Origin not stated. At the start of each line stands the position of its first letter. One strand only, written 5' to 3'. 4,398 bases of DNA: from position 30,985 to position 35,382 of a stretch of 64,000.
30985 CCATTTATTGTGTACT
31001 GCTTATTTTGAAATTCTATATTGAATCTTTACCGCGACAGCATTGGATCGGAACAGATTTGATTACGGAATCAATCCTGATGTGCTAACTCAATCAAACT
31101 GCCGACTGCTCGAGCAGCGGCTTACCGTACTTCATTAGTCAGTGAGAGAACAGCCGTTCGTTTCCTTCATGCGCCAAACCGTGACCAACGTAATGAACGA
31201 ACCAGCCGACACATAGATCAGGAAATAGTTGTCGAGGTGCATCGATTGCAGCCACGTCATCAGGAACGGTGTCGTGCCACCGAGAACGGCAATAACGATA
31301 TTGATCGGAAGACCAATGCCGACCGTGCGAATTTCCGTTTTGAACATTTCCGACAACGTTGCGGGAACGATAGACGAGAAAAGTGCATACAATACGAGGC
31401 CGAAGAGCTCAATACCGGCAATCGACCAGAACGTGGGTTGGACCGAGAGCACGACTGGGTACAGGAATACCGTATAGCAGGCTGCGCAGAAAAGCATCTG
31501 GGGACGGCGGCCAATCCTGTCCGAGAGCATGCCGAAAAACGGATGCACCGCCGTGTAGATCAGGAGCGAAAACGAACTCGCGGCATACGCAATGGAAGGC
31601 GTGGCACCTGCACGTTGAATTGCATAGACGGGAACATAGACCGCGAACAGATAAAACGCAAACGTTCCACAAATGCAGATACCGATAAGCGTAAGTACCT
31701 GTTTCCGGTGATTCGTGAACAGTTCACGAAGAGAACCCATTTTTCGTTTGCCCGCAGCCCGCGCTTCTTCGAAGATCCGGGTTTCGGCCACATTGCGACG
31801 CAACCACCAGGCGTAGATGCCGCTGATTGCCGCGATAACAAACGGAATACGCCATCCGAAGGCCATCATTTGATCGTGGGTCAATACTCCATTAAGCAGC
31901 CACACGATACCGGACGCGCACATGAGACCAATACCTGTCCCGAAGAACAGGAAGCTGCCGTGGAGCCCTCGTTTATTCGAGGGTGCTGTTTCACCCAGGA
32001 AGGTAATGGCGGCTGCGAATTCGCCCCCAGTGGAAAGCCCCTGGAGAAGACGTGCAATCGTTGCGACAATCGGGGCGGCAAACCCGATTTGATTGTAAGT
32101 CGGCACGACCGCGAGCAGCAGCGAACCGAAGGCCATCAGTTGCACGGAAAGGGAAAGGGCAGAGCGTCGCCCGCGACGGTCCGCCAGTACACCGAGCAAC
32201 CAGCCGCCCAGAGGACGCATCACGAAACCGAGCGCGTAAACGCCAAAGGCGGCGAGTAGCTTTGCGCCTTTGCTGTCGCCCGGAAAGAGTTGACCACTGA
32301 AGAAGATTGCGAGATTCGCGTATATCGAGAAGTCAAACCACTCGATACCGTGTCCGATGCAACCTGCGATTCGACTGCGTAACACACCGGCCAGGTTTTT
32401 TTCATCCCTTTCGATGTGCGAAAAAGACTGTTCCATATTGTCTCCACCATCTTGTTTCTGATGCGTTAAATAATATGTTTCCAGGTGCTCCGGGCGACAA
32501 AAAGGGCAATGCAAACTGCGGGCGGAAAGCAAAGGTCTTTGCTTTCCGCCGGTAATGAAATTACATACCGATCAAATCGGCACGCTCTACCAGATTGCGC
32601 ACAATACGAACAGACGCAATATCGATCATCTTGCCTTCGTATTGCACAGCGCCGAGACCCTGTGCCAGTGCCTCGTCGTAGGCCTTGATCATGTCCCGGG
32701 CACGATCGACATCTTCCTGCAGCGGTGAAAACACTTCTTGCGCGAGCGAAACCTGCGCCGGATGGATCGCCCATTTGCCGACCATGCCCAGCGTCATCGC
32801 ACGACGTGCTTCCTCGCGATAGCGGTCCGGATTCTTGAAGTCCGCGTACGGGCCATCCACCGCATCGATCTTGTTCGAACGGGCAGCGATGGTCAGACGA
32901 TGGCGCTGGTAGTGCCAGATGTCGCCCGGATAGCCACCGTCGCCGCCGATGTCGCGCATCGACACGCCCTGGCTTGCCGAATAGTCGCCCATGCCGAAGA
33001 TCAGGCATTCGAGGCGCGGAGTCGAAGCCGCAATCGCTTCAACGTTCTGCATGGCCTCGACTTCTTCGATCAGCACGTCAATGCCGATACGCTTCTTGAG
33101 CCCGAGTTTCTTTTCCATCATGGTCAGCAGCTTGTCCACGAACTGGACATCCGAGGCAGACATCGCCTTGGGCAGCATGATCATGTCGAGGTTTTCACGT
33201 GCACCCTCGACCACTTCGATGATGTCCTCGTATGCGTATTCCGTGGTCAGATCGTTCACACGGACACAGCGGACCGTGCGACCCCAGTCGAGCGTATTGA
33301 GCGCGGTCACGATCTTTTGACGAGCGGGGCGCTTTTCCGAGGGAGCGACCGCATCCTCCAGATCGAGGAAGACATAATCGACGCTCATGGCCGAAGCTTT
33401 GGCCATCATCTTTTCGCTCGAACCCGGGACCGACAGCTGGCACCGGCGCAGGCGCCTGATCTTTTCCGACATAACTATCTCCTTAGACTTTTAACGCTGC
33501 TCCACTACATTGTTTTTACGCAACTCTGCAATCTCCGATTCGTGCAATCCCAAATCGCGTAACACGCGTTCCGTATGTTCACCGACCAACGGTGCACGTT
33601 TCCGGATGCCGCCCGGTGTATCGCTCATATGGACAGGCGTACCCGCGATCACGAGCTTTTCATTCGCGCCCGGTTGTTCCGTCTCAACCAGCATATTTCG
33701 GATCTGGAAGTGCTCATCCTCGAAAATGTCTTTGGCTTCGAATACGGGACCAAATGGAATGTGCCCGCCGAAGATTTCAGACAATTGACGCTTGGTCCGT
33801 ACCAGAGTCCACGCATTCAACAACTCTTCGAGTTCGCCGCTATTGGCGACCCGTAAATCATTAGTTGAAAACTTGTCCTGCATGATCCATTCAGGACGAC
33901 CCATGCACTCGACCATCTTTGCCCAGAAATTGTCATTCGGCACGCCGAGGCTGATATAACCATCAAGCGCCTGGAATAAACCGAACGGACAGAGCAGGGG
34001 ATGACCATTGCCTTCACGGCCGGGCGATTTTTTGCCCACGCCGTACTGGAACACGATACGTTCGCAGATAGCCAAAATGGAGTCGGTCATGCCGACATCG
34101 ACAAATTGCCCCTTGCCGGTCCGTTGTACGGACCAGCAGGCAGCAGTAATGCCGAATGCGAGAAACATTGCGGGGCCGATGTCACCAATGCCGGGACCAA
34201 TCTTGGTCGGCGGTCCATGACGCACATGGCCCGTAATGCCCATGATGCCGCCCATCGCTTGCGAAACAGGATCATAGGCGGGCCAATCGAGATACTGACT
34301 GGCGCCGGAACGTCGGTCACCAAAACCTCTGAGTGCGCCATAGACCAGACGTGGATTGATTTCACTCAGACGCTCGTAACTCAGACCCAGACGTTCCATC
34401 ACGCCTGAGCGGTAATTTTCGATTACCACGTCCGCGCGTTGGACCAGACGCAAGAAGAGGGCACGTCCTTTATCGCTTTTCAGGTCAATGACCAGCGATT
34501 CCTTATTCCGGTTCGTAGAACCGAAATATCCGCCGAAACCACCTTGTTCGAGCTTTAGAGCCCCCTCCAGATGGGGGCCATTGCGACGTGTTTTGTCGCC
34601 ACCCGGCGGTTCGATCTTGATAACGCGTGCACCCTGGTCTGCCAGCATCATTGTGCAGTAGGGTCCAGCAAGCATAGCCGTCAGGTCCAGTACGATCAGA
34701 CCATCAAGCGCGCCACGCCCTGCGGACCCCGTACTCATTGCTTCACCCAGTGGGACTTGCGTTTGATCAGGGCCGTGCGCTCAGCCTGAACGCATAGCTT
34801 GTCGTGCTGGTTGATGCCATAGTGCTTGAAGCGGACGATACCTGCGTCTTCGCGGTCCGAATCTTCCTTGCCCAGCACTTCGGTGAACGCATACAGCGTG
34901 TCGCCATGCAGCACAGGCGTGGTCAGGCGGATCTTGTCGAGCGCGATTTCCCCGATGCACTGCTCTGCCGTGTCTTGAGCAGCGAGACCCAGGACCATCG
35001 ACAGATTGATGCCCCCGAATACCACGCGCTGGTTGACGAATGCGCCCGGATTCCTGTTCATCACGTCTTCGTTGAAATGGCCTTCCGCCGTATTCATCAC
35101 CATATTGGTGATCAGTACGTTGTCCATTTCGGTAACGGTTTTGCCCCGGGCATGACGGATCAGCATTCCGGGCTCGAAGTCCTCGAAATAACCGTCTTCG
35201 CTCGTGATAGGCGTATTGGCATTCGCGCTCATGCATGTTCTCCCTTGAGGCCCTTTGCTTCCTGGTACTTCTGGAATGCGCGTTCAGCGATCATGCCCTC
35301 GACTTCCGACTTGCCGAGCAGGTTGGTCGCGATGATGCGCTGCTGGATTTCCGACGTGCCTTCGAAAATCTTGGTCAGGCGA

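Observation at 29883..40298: Self-contained CoA-dependent pathway for an unknown substituted succinate: uptake, activation, oxidation, hydration, retro-Claisen cleavage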

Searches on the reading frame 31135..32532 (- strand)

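Call 3: search_protein_families(library=pfam, proteins=[window:31135-32532:-])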
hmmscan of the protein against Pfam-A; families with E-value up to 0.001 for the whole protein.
window:31135-32532:- (465 aa): 2 families
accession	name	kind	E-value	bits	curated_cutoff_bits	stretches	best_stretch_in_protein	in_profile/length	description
PF07690.21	MFS_1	-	5.2e-27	95.1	33.4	1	95-408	37-334/347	Major Facilitator Superfamily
PF00083.30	Sugar_tr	-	6e-27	95.1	22.3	2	98-242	51-185/452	Sugar (and other) transporter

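Call 4: search_protein_families(library=ncbifam, proteins=[window:31135-32532:-])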
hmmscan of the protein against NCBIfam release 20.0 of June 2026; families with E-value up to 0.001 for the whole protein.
window:31135-32532:- (465 aa): 19 families
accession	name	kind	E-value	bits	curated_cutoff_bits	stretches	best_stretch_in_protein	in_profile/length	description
TIGR00883.1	2A0106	subfamily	7.2e-106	354.6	443.45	1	60-442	1-392/400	metabolite/H+ symporter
NF007710.0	PRK10406.1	subfamily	2.2e-84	284.1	550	1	56-452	26-420/432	MFS family transporter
NF011656.1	PRK15075.1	subfamily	1.2e-68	231.9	445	1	60-451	15-407/419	tricarballylate/proton symporter TcuC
NF007927.0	PRK10642.1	equivalog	4.9e-67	226.8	544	1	55-460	28-443/500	glycine betaine/L-proline transporter ProP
NF007414.0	PRK09952.1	equivalog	1.9e-59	201.6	538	1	48-458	18-435/438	shikimate transporter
TIGR00891.1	2A0112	subfamily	1.2e-27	97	552.9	2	95-274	50-214/405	sialate:H+ symport family MFS transporter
NF003024.0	PRK03893.1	subfamily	4.5e-26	91.7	604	1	55-293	24-240/497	sialate:H+ symport family MFS transporter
NF008963.0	PRK12307.1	equivalog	9.4e-21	74.4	637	1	76-436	37-389/426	MFS transporter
TIGR00895.1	2A0115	subfamily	2.2e-18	66.4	418.55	1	108-412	67-382/398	aromatic acid/H+ symport family MFS transporter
NF008586.0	PRK11551.1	equivalog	2.1e-12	46.8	410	1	93-419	53-357/406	3-(3-hydroxy-phenyl)propionate transporter MhpT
TIGR00898.1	2A0119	subfamily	3.6e-11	42.5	550.75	1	108-244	141-262/506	cation transport protein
TIGR00880.1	2_A_01_02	superfamily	1.5e-10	41.4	131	2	329-453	14-138/141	multidrug resistance protein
TIGR00879.1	SP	subfamily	7e-10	38.1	237.8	2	109-238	115-234/510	sugar porter family MFS transporter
NF052357.1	GlucTporGlcPStph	equivalog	8.4e-09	34.7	750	1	109-241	58-181/445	glucose transporter GlcP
NF049980.1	SfMCT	equivalog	1e-06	27.7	320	1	98-440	42-372/378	L-lactate MFS transporter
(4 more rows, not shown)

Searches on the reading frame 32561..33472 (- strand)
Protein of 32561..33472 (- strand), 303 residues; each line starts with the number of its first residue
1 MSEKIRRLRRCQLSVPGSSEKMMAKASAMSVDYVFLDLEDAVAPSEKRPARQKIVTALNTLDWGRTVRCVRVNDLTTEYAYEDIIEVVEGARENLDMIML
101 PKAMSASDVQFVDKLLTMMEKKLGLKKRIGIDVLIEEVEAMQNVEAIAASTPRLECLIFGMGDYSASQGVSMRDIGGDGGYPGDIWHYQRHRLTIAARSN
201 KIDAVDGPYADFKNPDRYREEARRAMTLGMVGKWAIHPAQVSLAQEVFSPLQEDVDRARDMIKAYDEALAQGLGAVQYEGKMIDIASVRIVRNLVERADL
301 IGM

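Call 3: search_protein_families(library=pfam, proteins=[window:32561-33472:-])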
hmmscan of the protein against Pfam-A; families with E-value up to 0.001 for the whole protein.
window:32561-33472:- (303 aa): 4 families
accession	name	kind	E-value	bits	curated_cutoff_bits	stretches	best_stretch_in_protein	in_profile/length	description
PF03328.21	HpcH_HpaI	-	7.1e-38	130.5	25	1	13-238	4-221/221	HpcH/HpaI aldolase/citrate lyase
PF15617.12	C-C_Bond_Lyase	-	2.8e-12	46.9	28.4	1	217-302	237-319/320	C-C_Bond_Lyase of the TIM-Barrel fold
PF22484.2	DUF6986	-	2.1e-08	33.9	27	1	81-241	151-323/408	Domain of unknown function (DUF6986)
PF01274.28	MS_TIM-barrel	-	2.7e-07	30.3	26.4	0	96-165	48-119/248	Malate synthase, TIM barrel domain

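Call 4: search_protein_families(library=ncbifam, proteins=[window:32561-33472:-])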
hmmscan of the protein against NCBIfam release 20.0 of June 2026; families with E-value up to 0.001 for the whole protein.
window:32561-33472:- (303 aa): 5 families
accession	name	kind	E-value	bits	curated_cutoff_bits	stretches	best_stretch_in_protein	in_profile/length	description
TIGR01588.1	citE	equivalog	6.8e-51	173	443.4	1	7-296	1-281/288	citrate (pro-3S)-lyase subunit beta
NF038242.1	RipC_Ccl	equivalog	8.7e-50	169.7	375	1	11-298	3-268/268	itaconate degradation C-C-lyase RipC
NF041626.1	malyCoAlyase_Halo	equivalog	8.1e-33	113.8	500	1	31-299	34-314/340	L-malyl-CoA/beta-methylmalyl-CoA lyase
NF041315.1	malate_syn_AceB_Halo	equivalog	6.9e-18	64.5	780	1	37-285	45-302/429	malate synthase AceB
TIGR01344.1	malate_syn_A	equivalog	0.0004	18.8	594.5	0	213-256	323-366/511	malate synthase A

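Call 21: search_solved_structures(query=window:32561-33472:-, max_evalue=1e-10, show_alignments=2)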
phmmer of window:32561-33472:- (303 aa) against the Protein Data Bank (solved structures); distinct sequences matched with E-value up to 1e-10: 14.
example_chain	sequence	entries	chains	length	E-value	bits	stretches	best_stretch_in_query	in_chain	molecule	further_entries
5ugr_A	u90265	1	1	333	8e-79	268.1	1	5-302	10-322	Malyl-CoA lyase/beta-methylmalyl-CoA lyase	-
4l9y_A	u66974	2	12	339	1.1e-75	257.8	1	7-301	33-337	Malyl-CoA lyase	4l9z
4l7z_A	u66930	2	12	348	1.4e-40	142.6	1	16-301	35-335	HpcH/HpaI aldolase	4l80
6kin_A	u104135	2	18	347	1.7e-39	139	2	17-183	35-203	HpcH/HpaI aldolase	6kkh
5vxc_A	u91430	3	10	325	4e-37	131.3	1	9-298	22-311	Citrate lyase subunit beta-like protein, mitochondrial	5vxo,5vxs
3qll_A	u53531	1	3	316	2.4e-31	112.3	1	10-300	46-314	Citrate lyase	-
1sgj_A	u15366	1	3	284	1.5e-23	86.7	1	8-295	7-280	citrate lyase, beta subunit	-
3qqw_A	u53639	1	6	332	1.8e-17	66.9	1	18-303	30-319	Putative citrate lyase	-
6aq4_A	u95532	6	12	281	1.5e-14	57.3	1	15-298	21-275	Citrate lyase subunit beta-like protein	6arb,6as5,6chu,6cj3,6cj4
1z6k_A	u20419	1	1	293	1.8e-14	57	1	15-298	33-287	Citrate Lyase beta subunit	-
3r4i_A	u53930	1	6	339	2.6e-14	56.5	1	18-302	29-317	Citrate Lyase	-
1u5v_A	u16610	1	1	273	2.7e-13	53.1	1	16-298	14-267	citE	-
1u5h_A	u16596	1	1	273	2.8e-13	53.1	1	16-298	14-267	citE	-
3oyx_A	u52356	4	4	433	9.3e-12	48.1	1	19-252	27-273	Malate synthase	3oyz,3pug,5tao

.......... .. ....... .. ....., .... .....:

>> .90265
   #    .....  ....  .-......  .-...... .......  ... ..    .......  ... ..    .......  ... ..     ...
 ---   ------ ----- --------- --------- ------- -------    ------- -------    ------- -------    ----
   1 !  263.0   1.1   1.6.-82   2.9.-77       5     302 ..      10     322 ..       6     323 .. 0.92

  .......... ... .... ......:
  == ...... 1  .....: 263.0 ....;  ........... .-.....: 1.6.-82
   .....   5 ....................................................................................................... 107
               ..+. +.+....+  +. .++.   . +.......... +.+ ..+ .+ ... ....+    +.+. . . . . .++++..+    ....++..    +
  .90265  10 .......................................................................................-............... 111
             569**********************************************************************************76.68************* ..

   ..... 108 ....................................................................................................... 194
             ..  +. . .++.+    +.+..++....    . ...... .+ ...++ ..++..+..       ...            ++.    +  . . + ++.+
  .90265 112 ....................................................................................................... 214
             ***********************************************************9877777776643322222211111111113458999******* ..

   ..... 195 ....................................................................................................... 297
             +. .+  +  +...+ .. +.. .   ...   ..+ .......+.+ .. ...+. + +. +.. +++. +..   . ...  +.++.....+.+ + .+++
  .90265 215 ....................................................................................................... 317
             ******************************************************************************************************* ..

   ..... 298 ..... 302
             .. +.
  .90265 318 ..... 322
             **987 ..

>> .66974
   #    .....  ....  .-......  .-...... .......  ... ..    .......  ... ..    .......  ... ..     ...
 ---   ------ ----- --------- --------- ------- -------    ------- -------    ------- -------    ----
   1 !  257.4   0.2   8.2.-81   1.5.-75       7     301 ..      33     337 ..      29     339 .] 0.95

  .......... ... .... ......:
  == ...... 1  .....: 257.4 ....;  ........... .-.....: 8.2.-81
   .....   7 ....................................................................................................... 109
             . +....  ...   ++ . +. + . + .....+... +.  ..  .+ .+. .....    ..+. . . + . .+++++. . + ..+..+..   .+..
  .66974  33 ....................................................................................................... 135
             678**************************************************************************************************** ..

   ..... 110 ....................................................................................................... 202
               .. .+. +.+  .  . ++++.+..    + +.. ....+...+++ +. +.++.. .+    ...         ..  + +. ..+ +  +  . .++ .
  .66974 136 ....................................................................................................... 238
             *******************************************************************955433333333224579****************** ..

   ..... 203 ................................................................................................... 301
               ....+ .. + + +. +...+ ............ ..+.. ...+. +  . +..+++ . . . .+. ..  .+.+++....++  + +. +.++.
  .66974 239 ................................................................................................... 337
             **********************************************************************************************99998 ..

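Call 42: find_encoding_contigs(protein=window:32561-33472:-, flank=10000, max_places=6)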
Protein window:32561-33472:- (303 aa): 2 contigs read that carry it; 2 places shown.
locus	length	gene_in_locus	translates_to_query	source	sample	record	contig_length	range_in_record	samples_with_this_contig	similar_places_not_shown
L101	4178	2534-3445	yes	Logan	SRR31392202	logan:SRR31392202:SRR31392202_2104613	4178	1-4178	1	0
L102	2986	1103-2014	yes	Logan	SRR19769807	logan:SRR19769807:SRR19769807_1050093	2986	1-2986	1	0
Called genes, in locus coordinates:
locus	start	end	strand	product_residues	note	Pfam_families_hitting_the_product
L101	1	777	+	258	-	?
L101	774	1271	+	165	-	PF19315:MC_hydratase, PF01575:MaoC_dehydratas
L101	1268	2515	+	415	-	PF02515:CoA_transf_3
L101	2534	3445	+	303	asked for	PF03328:HpcH_HpaI, PF22484:DUF6986 (weak), PF01274:MS_TIM-barrel (faint), PF15617:C-C_Bond_Lyase (weak)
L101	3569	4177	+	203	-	?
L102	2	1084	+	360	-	?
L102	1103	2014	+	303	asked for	PF03328:HpcH_HpaI, PF22484:DUF6986 (weak), PF01274:MS_TIM-barrel (faint), PF15617:C-C_Bond_Lyase (weak)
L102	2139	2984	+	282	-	?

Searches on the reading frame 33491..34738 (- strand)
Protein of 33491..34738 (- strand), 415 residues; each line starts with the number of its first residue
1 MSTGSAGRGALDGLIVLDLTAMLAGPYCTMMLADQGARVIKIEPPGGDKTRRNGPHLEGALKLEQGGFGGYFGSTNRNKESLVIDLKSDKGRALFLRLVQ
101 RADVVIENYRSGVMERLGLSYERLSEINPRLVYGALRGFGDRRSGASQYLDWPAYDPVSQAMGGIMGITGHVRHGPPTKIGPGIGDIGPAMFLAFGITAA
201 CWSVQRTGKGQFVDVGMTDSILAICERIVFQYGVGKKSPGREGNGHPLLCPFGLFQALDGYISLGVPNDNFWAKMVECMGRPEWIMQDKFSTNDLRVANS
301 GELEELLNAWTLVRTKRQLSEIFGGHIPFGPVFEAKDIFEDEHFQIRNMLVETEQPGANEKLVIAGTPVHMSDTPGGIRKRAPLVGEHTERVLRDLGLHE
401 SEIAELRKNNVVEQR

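Call 3: search_protein_families(library=pfam, proteins=[window:33491-34738:-])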
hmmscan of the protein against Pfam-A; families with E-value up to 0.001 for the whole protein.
window:33491-34738:- (415 aa): 1 family
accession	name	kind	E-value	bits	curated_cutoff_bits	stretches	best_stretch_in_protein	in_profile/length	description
PF02515.22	CoA_transf_3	-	4.9e-122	408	23.3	1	11-389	1-366/366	CoA-transferase family III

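Call 4: search_protein_families(library=ncbifam, proteins=[window:33491-34738:-])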
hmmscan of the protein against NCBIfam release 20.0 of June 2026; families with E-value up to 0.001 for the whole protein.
window:33491-34738:- (415 aa): 7 families
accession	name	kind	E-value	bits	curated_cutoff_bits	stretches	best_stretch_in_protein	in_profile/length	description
NF041294.1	Scnl_mescCoAtase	equivalog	1.6e-130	435.7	700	1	9-393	2-380/381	succinyl-CoA:mesaconate CoA-transferase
NF052585.1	SucGlutTfsCaiB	equivalog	8.8e-81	271.5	750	1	10-400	7-392/394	succinate--glutarate CoA-transferase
NF003809.0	PRK05398.1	subfamily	3e-80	269.8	442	2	10-225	4-208/416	formyl-CoA transferase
NF008511.0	PRK11430.1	equivalog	5.1e-78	262.8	522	1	5-374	4-356/381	CoA:oxalate CoA-transferase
TIGR03253.1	oxalate_frc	equivalog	6.1e-77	259.1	504.2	2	10-225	3-207/416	formyl-CoA transferase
NF002914.1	PRK03525.1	equivalog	3.7e-42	144.6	413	1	9-413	8-398/400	L-carnitine CoA-transferase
TIGR04253.1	mesacon_CoA_iso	equivalog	2.4e-22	79.5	725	1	9-412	1-400/403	2-methylfumaryl-CoA isomerase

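Call 36: search_solved_structures(query=window:33491-34738:-, max_evalue=1e-30)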
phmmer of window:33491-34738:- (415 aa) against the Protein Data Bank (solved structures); distinct sequences matched with E-value up to 1e-30: 23.
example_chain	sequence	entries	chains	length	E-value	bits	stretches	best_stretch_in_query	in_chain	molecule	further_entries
4hl6_A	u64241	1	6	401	1.3e-68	235.2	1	3-373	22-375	Uncharacterized protein YfdE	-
4ed9_A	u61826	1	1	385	8.1e-67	229.3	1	4-393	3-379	CAIB/BAIF family protein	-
9br6_A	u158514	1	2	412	6.3e-64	219.8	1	11-414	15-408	Succinate--hydroxymethylglutarate CoA-transferase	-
9br7_A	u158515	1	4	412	8.1e-63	216.1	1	11-414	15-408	Succinate--hydroxymethylglutarate CoA-transferase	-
1pqy_A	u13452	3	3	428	4.5e-56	193.9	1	11-226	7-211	Hypothetical protein yfdW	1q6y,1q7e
10uh_A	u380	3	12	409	1e-55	192.7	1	11-412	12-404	Formyl-coenzyme a transferase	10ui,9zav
1pt5_A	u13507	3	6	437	1.8e-55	191.9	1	10-226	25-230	Hypothetical protein yfdW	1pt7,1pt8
2vjq_A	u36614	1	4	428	1.2e-50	176.1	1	11-225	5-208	FORMYL-COENZYME A TRANSFERASE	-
2vjo_A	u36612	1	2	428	1.6e-50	175.6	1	11-225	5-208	FORMYL-COENZYME A TRANSFERASE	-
1p5h_A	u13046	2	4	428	1.7e-50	175.5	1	11-225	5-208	Formyl-coenzyme A transferase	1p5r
2vjp_A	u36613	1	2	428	1.7e-50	175.5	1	11-225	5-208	FORMYL-COENZYME A TRANSFERASE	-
2vjk_A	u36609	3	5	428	2.3e-50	175.1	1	11-225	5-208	FORMYL-COENZYME A TRANSFERASE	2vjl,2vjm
1t4c_A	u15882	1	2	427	2.3e-50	175.1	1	11-225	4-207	Formyl-CoA:oxalate CoA-transferase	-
2vjn_A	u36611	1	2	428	2.5e-50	175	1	11-225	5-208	FORMYL-COENZYME A TRANSFERASE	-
1vgr_A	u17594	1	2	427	8.4e-50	173.2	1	11-225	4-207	Formyl-coenzyme A transferase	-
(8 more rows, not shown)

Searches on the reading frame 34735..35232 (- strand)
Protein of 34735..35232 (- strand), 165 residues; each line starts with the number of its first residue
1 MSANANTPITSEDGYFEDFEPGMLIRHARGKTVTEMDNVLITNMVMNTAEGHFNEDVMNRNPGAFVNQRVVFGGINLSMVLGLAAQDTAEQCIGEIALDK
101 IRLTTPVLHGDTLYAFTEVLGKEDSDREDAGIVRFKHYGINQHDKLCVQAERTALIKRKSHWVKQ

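Call 3: search_protein_families(library=pfam, proteins=[window:34735-35232:-])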
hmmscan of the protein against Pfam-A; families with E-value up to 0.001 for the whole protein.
window:34735-35232:- (165 aa): 2 families
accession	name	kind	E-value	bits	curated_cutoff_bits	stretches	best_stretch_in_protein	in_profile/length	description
PF19315.5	MC_hydratase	-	2.8e-21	76.5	26.5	1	22-158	221-353/353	Mesaconyl-CoA hydratase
PF01575.25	MaoC_dehydratas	-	2.3e-07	30.9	27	1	25-135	10-117/123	MaoC like domain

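Call 4: search_protein_families(library=ncbifam, proteins=[window:34735-35232:-])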
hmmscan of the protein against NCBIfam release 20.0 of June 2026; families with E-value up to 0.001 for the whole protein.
window:34735-35232:- (165 aa): 3 families
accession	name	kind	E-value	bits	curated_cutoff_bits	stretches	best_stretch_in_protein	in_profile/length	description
NF038241.1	RipB_Ich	equivalog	3.1e-25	89.1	340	1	15-161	23-167/175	(R)-specific enoyl-CoA hydratase RipB/Ich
NF041625.1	methfumCoahyd_Halo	equivalog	6e-21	75.1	560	1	23-157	228-358/358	2-methylfumaryl-CoA hydratase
TIGR02278.1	PaaN-DH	equivalog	6.6e-09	34.6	562.8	1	15-148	524-654/664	phenylacetic acid degradation bifunctional protein PaaZ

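Call 38: search_solved_structures(query=window:34735-35232:-, max_evalue=0.001, show_alignments=1)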
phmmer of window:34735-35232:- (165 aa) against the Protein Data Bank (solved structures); distinct sequences matched with E-value up to 0.001: 4.
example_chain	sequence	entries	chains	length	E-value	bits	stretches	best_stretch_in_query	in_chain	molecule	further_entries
4e3e_A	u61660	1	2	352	5.3e-23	84.7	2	3-137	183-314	MaoC domain protein dehydratase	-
8hgn_A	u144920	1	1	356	3.1e-18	69.2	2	14-137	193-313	Beta-methylmalyl-CoA dehydratase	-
4ffu_A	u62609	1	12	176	1.4e-09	41.1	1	11-161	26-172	oxidase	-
1q6w_A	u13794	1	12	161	2.5e-06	30.6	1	15-158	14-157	monoamine oxidase regulatory protein, putative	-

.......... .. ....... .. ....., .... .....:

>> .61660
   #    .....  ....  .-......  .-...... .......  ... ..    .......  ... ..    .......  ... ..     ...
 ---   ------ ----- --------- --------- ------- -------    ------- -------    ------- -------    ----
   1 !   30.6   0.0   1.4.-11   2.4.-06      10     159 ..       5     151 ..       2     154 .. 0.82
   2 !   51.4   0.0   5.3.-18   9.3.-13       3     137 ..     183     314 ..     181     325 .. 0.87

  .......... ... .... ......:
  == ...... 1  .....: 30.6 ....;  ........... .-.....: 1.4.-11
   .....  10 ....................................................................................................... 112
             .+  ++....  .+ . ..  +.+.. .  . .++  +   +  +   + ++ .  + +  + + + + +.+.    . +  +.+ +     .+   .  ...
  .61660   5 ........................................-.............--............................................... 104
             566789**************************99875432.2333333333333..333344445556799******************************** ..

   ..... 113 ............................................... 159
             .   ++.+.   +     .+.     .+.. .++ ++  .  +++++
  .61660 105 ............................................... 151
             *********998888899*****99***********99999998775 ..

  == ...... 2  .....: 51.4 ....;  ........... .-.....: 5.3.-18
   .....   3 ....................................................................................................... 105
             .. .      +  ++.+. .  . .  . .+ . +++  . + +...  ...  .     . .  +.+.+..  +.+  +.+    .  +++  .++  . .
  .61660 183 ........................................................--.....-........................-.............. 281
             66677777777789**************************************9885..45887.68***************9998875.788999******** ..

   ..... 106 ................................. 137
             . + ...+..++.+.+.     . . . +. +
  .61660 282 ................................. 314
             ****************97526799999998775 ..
